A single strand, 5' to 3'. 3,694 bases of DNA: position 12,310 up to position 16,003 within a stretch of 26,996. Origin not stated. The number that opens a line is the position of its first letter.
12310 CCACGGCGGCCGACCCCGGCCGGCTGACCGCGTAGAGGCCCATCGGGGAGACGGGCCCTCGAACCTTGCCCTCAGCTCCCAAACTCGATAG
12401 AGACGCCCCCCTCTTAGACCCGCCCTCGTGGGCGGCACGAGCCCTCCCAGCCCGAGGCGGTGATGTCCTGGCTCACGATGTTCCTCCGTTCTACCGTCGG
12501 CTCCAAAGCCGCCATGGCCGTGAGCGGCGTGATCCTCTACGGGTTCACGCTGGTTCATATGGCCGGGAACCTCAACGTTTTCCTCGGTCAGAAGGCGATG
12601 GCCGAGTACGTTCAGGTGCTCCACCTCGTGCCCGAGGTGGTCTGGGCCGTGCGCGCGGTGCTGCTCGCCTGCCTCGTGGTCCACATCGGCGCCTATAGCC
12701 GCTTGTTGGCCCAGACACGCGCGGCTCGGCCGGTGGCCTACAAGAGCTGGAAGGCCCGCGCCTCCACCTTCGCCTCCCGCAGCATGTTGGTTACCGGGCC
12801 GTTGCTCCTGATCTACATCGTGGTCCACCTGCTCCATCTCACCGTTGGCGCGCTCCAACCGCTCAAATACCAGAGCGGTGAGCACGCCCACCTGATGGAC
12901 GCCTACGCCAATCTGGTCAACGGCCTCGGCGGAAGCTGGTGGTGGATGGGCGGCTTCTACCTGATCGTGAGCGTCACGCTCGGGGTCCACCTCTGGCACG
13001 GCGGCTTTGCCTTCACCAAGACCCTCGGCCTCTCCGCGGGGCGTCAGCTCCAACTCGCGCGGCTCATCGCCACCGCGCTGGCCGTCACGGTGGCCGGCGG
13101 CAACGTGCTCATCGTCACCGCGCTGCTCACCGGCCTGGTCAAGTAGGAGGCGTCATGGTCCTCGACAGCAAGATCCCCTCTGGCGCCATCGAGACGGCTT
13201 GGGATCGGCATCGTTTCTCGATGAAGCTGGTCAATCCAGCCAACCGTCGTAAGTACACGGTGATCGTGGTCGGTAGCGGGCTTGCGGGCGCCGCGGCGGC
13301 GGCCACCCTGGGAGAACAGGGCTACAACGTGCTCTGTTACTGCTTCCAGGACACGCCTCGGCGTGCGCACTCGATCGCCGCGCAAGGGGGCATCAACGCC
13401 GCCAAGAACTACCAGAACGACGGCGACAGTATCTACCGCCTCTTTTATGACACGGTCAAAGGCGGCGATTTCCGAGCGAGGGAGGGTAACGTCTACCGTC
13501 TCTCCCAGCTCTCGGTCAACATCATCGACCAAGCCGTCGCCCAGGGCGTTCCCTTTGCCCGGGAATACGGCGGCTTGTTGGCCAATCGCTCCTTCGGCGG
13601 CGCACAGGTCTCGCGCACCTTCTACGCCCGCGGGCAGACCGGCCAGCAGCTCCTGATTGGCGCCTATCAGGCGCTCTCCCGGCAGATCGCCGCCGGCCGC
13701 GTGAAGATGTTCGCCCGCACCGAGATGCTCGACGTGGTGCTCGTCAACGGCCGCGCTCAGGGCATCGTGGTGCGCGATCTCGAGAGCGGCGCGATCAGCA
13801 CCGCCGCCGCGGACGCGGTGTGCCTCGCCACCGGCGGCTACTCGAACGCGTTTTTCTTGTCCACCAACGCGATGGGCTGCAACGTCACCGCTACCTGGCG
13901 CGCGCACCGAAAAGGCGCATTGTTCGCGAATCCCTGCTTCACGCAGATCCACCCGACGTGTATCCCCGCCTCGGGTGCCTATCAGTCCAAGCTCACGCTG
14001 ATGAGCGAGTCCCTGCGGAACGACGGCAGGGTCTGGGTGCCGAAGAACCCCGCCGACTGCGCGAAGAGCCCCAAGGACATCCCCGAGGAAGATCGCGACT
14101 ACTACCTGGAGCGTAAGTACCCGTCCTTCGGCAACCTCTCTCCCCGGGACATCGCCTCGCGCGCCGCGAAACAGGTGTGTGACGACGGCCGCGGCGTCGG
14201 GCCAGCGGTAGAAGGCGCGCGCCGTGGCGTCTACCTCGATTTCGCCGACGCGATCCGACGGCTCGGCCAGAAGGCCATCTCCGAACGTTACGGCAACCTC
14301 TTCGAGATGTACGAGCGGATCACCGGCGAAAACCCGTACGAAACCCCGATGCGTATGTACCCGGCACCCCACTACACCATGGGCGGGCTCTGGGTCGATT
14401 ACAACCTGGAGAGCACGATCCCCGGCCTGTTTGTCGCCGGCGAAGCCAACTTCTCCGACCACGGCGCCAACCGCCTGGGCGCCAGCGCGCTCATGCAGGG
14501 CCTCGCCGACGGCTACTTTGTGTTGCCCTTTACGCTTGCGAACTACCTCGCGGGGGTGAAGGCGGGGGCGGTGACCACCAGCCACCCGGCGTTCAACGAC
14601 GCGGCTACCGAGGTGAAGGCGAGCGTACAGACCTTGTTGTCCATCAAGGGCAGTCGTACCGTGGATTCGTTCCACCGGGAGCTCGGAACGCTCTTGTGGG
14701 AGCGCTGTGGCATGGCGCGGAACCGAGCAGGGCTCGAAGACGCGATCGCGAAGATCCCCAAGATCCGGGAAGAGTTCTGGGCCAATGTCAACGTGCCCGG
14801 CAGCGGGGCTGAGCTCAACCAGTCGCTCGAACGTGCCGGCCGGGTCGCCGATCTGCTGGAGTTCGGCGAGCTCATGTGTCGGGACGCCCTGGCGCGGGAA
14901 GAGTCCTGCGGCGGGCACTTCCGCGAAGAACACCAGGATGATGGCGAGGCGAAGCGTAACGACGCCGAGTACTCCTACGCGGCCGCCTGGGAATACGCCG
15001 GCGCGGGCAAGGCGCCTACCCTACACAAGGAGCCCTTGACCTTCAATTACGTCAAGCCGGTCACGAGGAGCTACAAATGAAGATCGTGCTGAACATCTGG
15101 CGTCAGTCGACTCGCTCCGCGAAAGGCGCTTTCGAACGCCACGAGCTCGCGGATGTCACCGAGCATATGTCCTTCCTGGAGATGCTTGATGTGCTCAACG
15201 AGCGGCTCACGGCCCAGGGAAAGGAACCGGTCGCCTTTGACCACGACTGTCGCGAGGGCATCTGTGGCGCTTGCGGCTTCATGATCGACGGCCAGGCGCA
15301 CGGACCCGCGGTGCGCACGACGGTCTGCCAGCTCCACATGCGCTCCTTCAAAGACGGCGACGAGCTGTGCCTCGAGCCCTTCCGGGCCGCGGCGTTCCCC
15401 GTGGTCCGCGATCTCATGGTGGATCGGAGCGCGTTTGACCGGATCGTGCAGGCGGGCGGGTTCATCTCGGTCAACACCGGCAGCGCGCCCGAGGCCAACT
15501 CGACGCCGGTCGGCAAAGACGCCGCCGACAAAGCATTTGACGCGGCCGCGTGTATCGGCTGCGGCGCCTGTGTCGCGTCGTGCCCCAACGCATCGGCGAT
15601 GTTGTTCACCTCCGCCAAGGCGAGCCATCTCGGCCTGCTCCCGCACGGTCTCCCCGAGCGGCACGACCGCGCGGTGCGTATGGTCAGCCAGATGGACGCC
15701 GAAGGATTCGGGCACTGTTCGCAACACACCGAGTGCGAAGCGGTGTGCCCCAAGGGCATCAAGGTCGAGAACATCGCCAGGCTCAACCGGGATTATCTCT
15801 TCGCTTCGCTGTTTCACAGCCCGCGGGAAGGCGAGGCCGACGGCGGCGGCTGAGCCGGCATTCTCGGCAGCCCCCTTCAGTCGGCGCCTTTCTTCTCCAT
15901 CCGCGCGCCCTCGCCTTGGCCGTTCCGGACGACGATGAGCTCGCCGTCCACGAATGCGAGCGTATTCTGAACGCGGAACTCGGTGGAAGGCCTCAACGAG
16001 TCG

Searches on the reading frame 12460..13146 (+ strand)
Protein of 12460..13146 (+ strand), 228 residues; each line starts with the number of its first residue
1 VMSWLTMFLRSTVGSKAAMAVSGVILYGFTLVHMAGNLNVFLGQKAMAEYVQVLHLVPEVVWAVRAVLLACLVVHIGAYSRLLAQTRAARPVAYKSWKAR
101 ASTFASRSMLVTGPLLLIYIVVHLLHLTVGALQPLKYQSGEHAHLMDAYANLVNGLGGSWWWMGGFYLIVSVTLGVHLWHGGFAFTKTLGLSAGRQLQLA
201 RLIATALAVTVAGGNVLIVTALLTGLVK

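Call 20: search_protein_families(library=pfam, proteins=[window:12460-13146:+], max_evalue=0.00001)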
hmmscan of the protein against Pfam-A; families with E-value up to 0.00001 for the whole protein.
window:12460-13146:+ (228 aa): 0 families

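Call 31: find_homologous_proteins(query=window:12463-13146:+)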
Query window:12463-13146:+ (227 aa): 307 proteins with E <= 0.001 among 1962 candidates; the best 120 are listed.
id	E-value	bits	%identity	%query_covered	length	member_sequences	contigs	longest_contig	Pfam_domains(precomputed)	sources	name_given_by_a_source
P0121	2.9e-138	477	100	100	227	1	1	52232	PF01127.28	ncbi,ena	-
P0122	9.5e-64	233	55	100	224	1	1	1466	PF01127.28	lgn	-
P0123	1.5e-63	233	52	100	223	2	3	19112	-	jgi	-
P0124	6.1e-62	227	54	100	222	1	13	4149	PF01127.28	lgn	-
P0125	3.8e-61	225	54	100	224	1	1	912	PF01127.28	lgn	-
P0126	1.2e-58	216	49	100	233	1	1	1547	PF01127.28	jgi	jgi:succinate dehydrogenase / fumarate reductase cytochrome b subunit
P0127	2.9e-58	215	50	99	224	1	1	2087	PF01127.28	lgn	-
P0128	2.0e-57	212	52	100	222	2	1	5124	PF01127.28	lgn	-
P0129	2.9e-57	212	50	99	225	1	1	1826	-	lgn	-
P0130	4.1e-57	211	52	100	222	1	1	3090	PF01127.28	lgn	-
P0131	4.6e-56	208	50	100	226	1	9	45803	PF01127.28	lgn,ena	-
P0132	1.1e-54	203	49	100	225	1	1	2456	PF01127.28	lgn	-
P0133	1.5e-54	203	76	58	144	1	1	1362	PF00146.27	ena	-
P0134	1.1e-51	194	46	100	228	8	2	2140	PF01127.28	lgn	-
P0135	7.8e-50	188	51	96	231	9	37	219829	-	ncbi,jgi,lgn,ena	jgi:succinate dehydrogenase / fumarate reductase cytochrome b subunit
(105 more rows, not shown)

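Call 32: find_encoding_contigs(protein=P0133, flank=5000)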
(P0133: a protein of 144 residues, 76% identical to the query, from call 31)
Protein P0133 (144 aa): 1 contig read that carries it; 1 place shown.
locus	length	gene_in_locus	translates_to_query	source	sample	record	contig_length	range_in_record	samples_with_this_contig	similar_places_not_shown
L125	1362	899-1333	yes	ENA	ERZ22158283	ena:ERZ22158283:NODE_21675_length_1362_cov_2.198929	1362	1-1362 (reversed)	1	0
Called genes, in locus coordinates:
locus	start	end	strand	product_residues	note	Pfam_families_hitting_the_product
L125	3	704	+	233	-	?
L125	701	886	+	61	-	-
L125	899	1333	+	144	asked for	PF00146:NADHdh (weak)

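Call 33: find_encoding_contigs(protein=P0121, flank=10000)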
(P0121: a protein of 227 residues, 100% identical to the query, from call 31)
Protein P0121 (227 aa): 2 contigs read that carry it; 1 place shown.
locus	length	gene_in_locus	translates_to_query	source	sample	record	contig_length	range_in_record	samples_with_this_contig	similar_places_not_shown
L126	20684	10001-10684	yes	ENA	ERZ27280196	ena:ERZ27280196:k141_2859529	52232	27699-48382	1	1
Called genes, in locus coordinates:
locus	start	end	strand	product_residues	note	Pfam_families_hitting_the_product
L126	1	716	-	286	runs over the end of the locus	PF00941:FAD_binding_5, PF03450:CO_deh_flav_C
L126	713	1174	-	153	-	PF00111:Fer2, PF01799:Fer2_2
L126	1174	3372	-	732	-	PF01315:Ald_Xan_dh_C, PF02738:MoCoBD_1, PF20256:MoCoBD_2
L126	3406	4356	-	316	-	PF04391:DUF533 (weak), PF05099:TerB (weak)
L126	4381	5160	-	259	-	-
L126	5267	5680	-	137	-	PF00334:NDK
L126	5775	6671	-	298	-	PF02629:CoA_binding, PF13607:Succ_CoA_lig, PF00549:Ligase_CoA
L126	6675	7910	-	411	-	PF08442:ATP-grasp_2, PF13549:ATP-grasp_5 (faint), PF24948:Citrate_synth_N, PF00549:Ligase_CoA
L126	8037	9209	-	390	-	PF00285:Citrate_synt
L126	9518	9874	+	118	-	PF00873:ACR_tran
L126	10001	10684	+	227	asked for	PF01127:Sdh_cyt (faint)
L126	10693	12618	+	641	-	PF00890:FAD_binding_2, PF01266:DAO (weak), PF07992:Pyr_redox_2 (faint), PF02910:Succ_DH_flav_C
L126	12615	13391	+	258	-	PF13085:Fer2_3, PF13187:Fer4_9 (faint), PF13534:Fer4_17 (faint), PF00037:Fer4 (weak), PF13237:Fer4_10, PF12838:Fer4_7, PF13183:Fer4_8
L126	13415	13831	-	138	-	-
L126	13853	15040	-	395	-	PF00438:S-AdoMet_synt_N, PF02772:S-AdoMet_synt_M, PF02773:S-AdoMet_synt_C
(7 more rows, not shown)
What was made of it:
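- The window comes from a metagenome assembly (MEGAHIT-style contig name, call 33).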

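Call 35: find_encoding_contigs(protein=P0123, flank=4000, max_places=3)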
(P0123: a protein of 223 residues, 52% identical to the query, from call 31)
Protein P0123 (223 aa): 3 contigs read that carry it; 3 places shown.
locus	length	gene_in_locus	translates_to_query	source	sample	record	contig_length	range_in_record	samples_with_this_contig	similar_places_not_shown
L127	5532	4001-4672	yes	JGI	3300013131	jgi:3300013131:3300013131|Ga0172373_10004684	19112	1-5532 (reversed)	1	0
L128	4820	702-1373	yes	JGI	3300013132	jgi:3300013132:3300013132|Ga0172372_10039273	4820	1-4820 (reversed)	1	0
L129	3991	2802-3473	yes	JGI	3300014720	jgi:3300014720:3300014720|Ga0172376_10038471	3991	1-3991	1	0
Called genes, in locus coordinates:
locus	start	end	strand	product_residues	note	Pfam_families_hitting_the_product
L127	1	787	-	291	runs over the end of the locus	PF02629:CoA_binding, PF13607:Succ_CoA_lig, PF00549:Ligase_CoA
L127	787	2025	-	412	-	PF08442:ATP-grasp_2, PF13549:ATP-grasp_5 (faint), PF24948:Citrate_synth_N, PF00549:Ligase_CoA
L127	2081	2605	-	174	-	PF16267:DUF4920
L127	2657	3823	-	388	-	PF00285:Citrate_synt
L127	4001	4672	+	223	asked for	-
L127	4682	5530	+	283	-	?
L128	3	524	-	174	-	?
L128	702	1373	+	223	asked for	-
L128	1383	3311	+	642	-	PF00890:FAD_binding_2, PF01266:DAO (weak), PF07992:Pyr_redox_2 (faint), PF02910:Succ_DH_flav_C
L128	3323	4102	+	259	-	PF13085:Fer2_3, PF13187:Fer4_9 (faint), PF00037:Fer4 (weak), PF12797:Fer4_2 (weak), PF12837:Fer4_6 (weak), PF13237:Fer4_10, PF12838:Fer4_7, PF13183:Fer4_8, +1 more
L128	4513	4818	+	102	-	?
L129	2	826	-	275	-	?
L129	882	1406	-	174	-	PF16267:DUF4920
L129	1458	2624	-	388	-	PF00285:Citrate_synt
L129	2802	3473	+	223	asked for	-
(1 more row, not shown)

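Call 36: find_encoding_contigs(protein=P0124, flank=4000, max_places=3)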
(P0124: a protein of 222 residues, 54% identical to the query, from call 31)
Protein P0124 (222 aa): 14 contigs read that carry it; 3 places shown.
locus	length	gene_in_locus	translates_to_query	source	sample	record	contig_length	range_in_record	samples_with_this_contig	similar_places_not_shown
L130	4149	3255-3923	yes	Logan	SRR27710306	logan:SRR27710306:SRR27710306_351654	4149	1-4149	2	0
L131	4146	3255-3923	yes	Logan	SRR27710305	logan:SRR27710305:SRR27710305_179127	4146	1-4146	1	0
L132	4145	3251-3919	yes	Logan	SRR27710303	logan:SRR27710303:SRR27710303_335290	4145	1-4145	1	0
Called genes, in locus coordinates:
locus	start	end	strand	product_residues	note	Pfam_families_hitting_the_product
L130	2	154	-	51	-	?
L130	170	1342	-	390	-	PF00285:Citrate_synt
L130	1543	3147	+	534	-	PF07504:FTP (weak), PF01447:Peptidase_M4, PF02868:Peptidase_M4_C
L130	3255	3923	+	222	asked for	PF01127:Sdh_cyt (faint)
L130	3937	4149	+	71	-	?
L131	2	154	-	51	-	?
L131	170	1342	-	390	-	PF00285:Citrate_synt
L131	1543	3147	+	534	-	PF07504:FTP (weak), PF01447:Peptidase_M4, PF02868:Peptidase_M4_C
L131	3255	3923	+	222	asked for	PF01127:Sdh_cyt (faint)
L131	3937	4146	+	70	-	?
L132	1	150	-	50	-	?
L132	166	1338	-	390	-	PF00285:Citrate_synt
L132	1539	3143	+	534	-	PF07504:FTP (weak), PF01447:Peptidase_M4, PF02868:Peptidase_M4_C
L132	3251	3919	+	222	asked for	PF01127:Sdh_cyt (faint)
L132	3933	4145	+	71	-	?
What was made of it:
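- Whole genes can land in this spacer: there is an M4 peptidase gene in L130-132 (call 36). A relative shows that whole genes do get inserted here (call 36).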

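Call 37: find_encoding_contigs(protein=P0122, flank=4000, max_places=3)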
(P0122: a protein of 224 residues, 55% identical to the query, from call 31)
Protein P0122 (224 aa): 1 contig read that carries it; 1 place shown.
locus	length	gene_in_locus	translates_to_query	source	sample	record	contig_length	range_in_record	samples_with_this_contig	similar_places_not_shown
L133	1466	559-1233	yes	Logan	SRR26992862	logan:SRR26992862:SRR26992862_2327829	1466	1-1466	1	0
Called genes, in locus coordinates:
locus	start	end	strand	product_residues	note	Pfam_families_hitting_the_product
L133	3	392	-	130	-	?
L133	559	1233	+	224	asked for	PF01127:Sdh_cyt (faint)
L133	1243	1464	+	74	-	?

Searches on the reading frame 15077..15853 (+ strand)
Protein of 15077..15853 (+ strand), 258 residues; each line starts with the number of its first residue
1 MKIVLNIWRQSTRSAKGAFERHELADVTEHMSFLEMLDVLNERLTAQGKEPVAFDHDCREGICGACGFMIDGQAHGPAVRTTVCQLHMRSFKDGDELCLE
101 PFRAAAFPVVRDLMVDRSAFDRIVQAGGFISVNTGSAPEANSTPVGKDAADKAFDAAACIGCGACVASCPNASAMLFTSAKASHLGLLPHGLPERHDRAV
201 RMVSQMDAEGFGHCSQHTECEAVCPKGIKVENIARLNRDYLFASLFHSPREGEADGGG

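Call 20: search_protein_families(library=pfam, proteins=[window:15077-15853:+], max_evalue=0.00001)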
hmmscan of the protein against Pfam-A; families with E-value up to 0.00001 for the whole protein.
window:15077-15853:+ (258 aa): 6 families
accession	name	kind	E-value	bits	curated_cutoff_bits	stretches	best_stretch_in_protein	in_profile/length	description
PF13085.11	Fer2_3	-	8.8e-21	74.4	27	1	5-120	2-105/107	2Fe-2S iron-sulfur cluster binding domain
PF13183.11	Fer4_8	-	2.8e-09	37.8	27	1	156-228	2-68/68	4Fe-4S dicluster domain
PF13237.11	Fer4_10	-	1.4e-08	35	25.5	1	154-225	4-53/53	4Fe-4S dicluster domain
PF12838.12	Fer4_7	-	2.1e-08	34.9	27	1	159-228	2-52/52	4Fe-4S dicluster domain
PF13187.11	Fer4_9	-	7.2e-07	29.6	27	0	152-171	34-49/52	4Fe-4S dicluster domain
PF13534.11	Fer4_17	-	7.4e-06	26.9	22.2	0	158-228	1-60/61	4Fe-4S dicluster domain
